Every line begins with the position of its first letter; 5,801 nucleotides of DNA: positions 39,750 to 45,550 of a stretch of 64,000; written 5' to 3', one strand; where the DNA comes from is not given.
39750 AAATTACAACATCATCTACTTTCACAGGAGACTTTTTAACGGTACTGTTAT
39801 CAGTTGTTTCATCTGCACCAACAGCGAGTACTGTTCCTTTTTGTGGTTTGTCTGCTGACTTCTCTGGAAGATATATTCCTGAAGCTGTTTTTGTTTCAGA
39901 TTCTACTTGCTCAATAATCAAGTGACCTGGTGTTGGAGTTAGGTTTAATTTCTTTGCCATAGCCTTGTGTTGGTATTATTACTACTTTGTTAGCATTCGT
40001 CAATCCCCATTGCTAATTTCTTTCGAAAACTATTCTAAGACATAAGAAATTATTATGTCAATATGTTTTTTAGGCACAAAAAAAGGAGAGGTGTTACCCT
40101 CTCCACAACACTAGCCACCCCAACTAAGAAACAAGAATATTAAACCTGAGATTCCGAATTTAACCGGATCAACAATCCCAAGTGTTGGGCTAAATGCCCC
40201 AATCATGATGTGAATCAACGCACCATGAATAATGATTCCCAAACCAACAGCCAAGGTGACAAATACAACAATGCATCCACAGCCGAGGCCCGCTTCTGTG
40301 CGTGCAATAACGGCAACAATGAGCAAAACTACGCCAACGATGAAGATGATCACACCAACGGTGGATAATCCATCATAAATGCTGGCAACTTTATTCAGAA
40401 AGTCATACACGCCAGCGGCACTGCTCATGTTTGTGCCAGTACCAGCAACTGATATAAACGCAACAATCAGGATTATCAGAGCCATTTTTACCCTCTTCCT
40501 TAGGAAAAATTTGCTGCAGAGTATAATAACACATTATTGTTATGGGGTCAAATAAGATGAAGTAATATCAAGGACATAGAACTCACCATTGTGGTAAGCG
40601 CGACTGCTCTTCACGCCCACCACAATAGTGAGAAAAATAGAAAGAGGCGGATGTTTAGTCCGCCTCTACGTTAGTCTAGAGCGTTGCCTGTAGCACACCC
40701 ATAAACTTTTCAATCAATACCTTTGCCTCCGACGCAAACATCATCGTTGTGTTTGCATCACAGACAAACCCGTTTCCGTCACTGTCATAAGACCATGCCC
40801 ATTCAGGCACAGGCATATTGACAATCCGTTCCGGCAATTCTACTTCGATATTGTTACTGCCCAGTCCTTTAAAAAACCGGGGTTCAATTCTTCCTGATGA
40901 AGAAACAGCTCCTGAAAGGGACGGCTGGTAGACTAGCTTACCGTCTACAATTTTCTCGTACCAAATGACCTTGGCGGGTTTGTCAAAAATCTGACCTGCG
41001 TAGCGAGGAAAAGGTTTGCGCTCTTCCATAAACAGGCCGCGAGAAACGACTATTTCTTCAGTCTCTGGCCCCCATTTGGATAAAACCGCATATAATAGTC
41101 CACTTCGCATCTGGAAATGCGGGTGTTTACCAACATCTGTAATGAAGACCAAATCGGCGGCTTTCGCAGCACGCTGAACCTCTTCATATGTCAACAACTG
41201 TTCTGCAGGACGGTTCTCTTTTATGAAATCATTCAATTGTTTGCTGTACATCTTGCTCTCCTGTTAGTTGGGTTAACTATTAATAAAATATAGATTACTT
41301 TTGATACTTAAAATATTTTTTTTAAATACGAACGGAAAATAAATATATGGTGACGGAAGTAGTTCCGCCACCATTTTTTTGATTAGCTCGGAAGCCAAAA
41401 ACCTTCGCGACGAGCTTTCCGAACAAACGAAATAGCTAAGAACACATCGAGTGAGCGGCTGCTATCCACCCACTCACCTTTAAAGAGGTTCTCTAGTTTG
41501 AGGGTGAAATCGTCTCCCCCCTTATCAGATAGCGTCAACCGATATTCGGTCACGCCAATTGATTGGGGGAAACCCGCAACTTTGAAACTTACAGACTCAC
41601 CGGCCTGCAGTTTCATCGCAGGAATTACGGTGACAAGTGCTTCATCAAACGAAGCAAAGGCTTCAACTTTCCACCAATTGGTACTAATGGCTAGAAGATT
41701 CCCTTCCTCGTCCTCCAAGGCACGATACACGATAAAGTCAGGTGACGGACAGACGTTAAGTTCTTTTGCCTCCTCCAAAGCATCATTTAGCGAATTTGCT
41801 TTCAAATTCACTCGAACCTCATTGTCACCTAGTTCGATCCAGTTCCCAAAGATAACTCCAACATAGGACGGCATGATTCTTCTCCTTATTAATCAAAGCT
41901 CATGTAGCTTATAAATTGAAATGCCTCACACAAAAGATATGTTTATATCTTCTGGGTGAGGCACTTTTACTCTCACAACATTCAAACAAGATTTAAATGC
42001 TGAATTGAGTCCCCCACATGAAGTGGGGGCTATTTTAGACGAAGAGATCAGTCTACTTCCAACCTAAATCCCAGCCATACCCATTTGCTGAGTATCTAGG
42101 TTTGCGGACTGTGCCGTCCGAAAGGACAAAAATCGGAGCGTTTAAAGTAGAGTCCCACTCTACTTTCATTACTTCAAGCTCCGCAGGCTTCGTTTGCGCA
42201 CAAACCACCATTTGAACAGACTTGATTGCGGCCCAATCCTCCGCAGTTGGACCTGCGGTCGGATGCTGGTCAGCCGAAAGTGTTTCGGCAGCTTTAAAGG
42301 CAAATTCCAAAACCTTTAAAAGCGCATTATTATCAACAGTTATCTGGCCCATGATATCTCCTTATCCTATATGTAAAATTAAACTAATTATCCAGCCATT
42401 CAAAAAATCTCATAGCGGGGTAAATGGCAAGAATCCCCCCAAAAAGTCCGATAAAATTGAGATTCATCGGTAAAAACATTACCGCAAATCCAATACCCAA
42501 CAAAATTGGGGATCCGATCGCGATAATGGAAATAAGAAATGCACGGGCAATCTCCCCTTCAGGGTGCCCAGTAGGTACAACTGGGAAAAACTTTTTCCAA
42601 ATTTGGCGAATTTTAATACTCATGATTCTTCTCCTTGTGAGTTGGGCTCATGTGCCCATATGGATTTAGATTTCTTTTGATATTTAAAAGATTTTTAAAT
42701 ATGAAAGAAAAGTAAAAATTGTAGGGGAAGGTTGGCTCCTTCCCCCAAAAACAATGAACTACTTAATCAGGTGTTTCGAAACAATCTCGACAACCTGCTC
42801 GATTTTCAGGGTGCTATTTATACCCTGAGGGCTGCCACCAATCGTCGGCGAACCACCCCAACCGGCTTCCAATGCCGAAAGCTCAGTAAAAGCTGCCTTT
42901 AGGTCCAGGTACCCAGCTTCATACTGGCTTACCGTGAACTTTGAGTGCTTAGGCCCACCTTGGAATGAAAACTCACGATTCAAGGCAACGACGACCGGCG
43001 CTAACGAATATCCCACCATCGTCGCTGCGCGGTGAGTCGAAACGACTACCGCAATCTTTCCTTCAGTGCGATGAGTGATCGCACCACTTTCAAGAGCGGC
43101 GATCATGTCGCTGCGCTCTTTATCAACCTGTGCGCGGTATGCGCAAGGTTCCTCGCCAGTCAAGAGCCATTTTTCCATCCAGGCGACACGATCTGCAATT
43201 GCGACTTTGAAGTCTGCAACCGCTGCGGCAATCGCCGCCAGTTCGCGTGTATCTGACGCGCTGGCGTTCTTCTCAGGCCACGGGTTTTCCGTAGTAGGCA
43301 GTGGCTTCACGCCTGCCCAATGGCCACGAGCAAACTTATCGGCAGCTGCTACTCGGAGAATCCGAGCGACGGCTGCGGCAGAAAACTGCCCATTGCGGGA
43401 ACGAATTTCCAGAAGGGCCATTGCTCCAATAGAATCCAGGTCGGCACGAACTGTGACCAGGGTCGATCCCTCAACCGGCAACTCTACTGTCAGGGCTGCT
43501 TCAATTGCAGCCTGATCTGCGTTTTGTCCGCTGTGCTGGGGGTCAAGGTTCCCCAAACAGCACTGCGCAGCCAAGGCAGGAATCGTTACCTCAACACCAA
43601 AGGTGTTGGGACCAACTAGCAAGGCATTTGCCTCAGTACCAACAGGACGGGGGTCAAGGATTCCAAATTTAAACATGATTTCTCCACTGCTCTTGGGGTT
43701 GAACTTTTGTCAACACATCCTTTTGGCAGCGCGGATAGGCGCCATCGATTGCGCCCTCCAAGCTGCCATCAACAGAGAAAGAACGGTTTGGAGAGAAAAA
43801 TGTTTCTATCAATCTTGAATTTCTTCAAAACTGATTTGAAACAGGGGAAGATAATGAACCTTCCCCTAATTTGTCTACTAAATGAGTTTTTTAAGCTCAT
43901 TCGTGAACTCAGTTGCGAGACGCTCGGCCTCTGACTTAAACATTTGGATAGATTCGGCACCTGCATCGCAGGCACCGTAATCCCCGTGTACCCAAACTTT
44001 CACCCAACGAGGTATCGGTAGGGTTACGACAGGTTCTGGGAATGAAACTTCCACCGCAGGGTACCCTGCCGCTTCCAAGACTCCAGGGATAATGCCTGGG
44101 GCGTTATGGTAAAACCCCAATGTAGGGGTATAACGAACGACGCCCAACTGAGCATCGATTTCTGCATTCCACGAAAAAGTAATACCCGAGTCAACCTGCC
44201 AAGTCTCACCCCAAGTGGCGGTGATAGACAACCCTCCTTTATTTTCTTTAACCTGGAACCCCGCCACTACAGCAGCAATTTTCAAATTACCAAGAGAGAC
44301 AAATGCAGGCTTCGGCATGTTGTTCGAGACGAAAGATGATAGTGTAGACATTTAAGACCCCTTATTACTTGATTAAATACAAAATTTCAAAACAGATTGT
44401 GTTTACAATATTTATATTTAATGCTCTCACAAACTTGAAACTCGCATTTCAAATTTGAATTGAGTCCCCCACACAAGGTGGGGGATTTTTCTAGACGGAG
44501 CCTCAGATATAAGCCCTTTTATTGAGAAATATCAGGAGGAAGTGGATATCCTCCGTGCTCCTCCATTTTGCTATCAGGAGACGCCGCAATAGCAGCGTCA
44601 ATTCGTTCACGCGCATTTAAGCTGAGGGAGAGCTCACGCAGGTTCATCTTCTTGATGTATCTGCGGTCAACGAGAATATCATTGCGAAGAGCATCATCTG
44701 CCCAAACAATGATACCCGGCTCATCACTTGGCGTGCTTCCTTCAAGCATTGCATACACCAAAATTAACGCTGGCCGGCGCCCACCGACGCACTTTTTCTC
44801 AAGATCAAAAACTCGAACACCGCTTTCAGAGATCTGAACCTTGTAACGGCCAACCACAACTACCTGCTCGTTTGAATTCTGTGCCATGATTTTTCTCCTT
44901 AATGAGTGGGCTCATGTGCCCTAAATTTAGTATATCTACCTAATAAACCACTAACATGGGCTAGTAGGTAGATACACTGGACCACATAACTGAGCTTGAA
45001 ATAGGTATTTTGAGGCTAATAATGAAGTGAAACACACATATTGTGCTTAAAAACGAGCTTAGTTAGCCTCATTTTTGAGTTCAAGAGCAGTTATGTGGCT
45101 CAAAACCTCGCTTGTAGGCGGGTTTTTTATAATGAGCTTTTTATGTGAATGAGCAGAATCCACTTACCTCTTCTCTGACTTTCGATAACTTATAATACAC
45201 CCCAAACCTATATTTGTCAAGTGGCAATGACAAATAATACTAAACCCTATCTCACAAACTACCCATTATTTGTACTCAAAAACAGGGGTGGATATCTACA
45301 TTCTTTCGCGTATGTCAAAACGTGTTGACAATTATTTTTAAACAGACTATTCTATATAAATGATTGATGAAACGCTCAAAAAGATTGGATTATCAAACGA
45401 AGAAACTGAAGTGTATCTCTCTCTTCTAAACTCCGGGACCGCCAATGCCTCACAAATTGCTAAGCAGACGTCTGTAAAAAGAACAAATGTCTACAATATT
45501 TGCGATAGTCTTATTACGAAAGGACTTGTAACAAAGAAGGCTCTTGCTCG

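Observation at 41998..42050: Conserved hairpin element placed inside both island operons (copy A)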

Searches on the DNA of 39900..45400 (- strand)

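Call 57: search_rna_families(source=window, start=39900, end=45400, threshold=evalue, max_evalue=5)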
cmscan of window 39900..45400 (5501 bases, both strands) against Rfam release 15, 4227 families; matches with E-value up to 5: 8.
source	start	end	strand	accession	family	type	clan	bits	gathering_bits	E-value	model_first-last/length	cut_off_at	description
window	41911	41973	-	RF03751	mir-7445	Gene; miRNA;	-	25.6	79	0.34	1-60/60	no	mir-7445 microRNA precursor family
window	44924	45023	-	RF00167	Purine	Cis-reg; riboswitch;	CL00123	25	37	1.8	1-102/102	no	Purine riboswitch aptamer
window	43809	43868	-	RF01711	Lnt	Cis-reg;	-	25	55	2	1-63/63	no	Lnt RNA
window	41912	41969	-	RF03588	mir-2319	Gene; miRNA;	-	23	89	0.32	1-71/71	no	mir-2319 microRNA precursor family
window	41917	41971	+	RF03601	MIR7993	Gene; miRNA;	-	21.4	100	2.6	1-138/138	no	MIR7993 microRNA precursor family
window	41919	41966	-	RF04228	MIR6140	Gene; miRNA;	-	19.9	140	4.2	1-165/165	no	MIR6140 microRNA precursor family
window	41912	41969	+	RF03588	mir-2319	Gene; miRNA;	-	18.8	89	4.8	1-71/71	no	mir-2319 microRNA precursor family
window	44517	44689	+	RF00457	IRES_mnt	Cis-reg; IRES;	-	13.5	100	4.6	1-203/203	no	Mnt IRES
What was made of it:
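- On Any Rfam family: The permissive scan of the island gives only sub-threshold chance-level hits (call 57).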

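Call 60: search_rna_families(source=window, start=44880, end=45230, threshold=evalue, max_evalue=1, show_alignments=2)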
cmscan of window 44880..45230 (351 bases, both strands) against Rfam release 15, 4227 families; matches with E-value up to 1: 1.
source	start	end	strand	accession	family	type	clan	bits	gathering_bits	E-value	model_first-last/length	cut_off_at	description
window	44924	45023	-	RF00167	Purine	Cis-reg; riboswitch;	CL00123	25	37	0.11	1-102/102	no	Purine riboswitch aptamer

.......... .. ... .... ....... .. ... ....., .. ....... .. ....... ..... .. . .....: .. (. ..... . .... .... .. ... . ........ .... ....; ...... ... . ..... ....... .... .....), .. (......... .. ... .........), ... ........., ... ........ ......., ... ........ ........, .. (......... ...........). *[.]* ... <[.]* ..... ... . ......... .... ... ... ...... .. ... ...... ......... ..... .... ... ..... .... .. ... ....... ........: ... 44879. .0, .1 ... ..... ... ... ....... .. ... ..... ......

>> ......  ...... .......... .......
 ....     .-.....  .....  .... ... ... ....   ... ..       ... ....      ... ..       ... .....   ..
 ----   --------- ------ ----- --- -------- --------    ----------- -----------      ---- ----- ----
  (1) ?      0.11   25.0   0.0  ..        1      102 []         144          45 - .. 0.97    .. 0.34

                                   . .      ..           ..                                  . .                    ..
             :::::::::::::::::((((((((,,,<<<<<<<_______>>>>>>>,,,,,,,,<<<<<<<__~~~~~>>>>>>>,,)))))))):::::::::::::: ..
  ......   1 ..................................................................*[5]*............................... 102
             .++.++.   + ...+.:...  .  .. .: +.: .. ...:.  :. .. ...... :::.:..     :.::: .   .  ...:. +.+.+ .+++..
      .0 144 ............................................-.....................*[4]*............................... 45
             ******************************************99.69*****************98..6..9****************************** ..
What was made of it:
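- Tried and rejected: A full-length but sub-threshold purine-riboswitch match in the g122 leader (25 bits against 37) has core mismatches and was set aside (call 60).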

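Call 74: search_dna_similar(query=window:43677-44518:-, collection=plasmids, mode=distant, max_evalue=0.01)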
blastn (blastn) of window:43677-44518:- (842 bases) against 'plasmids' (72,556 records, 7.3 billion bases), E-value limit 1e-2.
No match.

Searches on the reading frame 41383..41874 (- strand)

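Call 7: search_protein_families(library=pfam, proteins=[window:41383-41874:-], max_evalue=0.1)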
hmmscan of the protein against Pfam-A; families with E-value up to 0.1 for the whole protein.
window:41383-41874:- (163 aa): 0 families

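Call 13: search_protein_families(library=phrogs, proteins=[window:41383-41874:-], max_evalue=0.1)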
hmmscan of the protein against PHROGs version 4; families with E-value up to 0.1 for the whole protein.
window:41383-41874:- (163 aa): 0 families

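Call 14: search_protein_families(library=padloc, proteins=[window:41383-41874:-], max_evalue=0.1)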
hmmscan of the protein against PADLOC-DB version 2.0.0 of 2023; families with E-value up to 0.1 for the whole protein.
window:41383-41874:- (163 aa): 0 families

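Call 40: search_protein_families(library=ncbifam, proteins=[window:41383-41874:-], max_evalue=1)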
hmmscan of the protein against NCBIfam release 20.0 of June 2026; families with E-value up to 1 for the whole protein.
window:41383-41874:- (163 aa): 1 family
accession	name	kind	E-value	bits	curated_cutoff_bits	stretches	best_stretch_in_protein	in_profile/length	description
NF040680.1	chromo_anti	equivalog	0.017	15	86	1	71-104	15-48/133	enediyne antibiotic chromoprotein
